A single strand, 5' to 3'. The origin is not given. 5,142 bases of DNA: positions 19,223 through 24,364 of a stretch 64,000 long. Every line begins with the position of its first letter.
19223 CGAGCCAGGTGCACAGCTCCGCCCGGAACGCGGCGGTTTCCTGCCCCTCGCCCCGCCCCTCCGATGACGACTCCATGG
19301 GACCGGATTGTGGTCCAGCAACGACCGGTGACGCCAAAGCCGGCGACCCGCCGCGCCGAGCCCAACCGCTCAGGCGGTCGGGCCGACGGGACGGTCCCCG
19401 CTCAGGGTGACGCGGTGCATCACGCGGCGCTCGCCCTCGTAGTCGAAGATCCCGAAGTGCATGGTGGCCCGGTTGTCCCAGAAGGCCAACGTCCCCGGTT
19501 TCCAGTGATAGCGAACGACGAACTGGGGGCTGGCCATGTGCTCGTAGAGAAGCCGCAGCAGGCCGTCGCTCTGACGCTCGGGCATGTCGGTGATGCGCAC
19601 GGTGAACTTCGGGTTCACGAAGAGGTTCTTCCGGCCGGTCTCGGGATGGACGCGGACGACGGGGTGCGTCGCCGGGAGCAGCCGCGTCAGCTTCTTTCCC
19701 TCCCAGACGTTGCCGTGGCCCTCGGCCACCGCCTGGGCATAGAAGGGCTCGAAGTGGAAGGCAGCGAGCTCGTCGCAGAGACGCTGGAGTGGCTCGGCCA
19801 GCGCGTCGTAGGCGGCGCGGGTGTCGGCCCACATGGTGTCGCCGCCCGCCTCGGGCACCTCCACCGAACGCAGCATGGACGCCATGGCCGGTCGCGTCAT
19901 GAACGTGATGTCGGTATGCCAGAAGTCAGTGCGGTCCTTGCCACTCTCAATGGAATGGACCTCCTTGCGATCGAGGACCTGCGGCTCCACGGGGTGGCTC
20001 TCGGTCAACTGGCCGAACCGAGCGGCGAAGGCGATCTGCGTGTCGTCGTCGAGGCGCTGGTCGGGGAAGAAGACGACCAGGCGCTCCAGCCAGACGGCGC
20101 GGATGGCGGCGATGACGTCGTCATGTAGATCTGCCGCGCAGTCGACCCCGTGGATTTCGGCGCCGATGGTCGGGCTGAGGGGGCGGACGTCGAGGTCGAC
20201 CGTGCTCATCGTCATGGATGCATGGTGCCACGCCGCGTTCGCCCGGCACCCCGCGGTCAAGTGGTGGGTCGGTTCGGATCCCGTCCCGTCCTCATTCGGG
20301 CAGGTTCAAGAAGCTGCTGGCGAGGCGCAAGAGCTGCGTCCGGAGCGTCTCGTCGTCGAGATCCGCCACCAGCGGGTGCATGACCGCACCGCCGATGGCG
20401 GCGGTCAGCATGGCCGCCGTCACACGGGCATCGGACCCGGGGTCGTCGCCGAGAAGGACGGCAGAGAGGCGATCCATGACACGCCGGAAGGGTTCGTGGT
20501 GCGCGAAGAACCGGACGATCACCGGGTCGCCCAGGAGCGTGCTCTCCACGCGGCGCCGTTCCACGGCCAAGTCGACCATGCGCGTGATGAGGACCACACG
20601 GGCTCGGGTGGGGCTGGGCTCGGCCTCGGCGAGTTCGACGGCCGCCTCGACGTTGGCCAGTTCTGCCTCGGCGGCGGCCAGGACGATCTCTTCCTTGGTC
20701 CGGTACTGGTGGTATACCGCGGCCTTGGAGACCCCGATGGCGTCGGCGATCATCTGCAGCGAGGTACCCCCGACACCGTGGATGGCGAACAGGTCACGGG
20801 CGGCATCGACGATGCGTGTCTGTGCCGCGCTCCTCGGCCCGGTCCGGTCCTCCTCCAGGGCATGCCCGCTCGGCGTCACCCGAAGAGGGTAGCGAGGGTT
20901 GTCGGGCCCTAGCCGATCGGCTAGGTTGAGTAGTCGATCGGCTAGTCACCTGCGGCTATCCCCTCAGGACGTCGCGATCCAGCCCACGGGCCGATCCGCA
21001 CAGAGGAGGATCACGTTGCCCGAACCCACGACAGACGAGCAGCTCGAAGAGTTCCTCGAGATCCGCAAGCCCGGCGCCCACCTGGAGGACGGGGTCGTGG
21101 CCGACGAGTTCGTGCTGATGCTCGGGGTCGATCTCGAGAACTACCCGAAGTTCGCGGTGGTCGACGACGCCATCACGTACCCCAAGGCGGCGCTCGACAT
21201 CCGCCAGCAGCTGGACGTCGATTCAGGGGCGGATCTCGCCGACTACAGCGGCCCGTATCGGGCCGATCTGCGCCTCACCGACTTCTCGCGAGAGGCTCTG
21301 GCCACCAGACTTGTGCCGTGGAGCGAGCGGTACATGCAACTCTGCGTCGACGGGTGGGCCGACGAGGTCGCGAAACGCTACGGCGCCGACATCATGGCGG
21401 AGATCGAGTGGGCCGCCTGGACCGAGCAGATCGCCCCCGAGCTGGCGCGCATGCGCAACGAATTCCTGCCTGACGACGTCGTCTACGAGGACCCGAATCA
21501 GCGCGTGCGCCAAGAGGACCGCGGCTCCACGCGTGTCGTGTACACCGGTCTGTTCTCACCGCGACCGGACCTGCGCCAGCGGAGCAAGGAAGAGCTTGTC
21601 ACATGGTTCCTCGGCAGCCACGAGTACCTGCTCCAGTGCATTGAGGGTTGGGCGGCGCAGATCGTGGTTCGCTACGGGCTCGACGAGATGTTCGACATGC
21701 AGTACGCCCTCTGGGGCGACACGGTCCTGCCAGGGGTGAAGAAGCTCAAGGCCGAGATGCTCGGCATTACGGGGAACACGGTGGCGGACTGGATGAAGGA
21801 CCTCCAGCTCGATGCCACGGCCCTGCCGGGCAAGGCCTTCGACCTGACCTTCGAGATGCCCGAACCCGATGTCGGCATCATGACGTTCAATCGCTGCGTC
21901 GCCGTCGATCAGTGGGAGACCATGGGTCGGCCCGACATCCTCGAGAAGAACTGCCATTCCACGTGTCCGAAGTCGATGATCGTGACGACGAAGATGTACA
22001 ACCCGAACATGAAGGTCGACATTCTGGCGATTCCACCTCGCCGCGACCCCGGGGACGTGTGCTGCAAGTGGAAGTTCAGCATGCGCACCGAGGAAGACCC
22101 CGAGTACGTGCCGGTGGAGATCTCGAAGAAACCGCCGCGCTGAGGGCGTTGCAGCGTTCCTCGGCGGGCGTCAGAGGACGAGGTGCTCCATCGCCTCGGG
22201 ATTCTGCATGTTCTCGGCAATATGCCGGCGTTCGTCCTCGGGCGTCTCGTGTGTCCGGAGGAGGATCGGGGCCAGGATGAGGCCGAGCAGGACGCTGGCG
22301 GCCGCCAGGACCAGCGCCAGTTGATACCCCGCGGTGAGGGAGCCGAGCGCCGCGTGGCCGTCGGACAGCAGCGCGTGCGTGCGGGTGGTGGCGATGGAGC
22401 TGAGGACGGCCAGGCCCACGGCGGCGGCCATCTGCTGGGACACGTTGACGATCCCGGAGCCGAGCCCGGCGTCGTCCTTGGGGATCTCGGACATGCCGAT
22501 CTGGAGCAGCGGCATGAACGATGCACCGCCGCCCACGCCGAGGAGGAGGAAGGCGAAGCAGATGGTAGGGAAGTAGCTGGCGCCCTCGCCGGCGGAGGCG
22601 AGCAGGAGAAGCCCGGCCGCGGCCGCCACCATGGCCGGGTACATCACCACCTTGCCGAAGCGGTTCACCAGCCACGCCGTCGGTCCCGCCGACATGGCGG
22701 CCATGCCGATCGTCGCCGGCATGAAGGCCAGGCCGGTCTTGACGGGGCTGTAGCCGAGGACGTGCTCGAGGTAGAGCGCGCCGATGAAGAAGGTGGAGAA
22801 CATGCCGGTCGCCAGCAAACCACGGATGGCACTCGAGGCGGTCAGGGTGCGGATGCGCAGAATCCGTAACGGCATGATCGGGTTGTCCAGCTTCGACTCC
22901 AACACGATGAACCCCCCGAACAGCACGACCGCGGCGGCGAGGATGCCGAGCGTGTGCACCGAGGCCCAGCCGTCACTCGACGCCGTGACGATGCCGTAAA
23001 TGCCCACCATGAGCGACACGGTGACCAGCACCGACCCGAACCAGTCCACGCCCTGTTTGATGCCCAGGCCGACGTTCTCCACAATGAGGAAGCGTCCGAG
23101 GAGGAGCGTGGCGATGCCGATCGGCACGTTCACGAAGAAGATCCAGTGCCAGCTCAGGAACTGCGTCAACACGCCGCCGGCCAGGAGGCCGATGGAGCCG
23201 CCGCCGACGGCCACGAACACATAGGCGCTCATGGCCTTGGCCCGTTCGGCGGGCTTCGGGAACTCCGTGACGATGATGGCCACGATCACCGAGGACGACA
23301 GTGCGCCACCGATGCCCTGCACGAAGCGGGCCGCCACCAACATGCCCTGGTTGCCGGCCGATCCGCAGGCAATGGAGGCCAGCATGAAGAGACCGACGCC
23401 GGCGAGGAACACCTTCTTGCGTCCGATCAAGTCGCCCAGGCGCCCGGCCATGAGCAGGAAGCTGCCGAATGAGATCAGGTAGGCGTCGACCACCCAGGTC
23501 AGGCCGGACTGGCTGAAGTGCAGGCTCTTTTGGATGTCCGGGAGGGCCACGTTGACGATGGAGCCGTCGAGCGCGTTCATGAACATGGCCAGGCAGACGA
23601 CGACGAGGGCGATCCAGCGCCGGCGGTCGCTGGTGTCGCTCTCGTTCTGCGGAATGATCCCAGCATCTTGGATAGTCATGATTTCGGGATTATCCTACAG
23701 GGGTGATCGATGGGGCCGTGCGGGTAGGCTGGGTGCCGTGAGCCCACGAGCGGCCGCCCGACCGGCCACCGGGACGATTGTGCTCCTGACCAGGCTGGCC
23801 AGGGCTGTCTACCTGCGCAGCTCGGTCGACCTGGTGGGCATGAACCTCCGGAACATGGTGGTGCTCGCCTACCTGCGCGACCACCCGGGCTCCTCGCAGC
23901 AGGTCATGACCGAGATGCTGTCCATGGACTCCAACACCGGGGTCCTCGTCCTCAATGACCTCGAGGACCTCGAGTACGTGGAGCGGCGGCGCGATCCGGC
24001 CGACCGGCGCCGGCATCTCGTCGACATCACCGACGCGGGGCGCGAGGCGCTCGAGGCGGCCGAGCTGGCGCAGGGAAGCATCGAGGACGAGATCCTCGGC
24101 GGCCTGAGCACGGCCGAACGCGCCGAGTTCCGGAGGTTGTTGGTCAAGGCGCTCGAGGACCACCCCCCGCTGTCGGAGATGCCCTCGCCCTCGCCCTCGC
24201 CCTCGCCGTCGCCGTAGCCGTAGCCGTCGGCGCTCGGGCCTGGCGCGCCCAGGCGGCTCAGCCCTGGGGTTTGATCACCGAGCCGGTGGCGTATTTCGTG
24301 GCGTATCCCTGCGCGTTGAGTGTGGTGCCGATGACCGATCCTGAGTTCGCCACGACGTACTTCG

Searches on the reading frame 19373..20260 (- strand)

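Call 41: search_protein_families(library=pfam, proteins=[window:19373-20260:-], max_evalue=0.0001)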
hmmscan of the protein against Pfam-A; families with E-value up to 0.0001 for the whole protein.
window:19373-20260:- (296 aa): 1 family
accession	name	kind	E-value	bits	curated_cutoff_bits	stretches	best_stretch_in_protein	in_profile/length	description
PF02668.22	TauD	-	3.5e-64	217.7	27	1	24-285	1-267/267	Taurine catabolism dioxygenase TauD, TfdA family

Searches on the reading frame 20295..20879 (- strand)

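Call 41: search_protein_families(library=pfam, proteins=[window:20295-20879:-], max_evalue=0.0001)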
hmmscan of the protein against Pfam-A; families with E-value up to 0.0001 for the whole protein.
window:20295-20879:- (195 aa): 1 family
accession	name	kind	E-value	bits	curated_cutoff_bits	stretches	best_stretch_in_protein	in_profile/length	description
PF00440.29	TetR_N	-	1.9e-14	53.6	24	1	23-69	1-47/47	Bacterial regulatory proteins, tetR family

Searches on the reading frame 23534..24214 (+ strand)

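Call 41: search_protein_families(library=pfam, proteins=[window:23534-24214:+], max_evalue=0.0001)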
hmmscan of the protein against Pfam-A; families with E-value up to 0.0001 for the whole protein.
window:23534-24214:+ (227 aa): 4 families
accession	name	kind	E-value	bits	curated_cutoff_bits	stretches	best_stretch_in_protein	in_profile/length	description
PF12802.13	MarR_2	-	9.4e-10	39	27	1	102-160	2-61/61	MarR family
PF01047.28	MarR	-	3.4e-08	33.7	24.6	1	104-160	2-58/59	MarR family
PF13463.12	HTH_27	-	6e-06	26.9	22.2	1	110-169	8-68/68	Winged helix DNA-binding domain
PF22381.2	Staph_reg_Sar_Rot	-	1.7e-05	25.2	27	1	101-174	10-83/85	Transcriptional regulator SarA/Rot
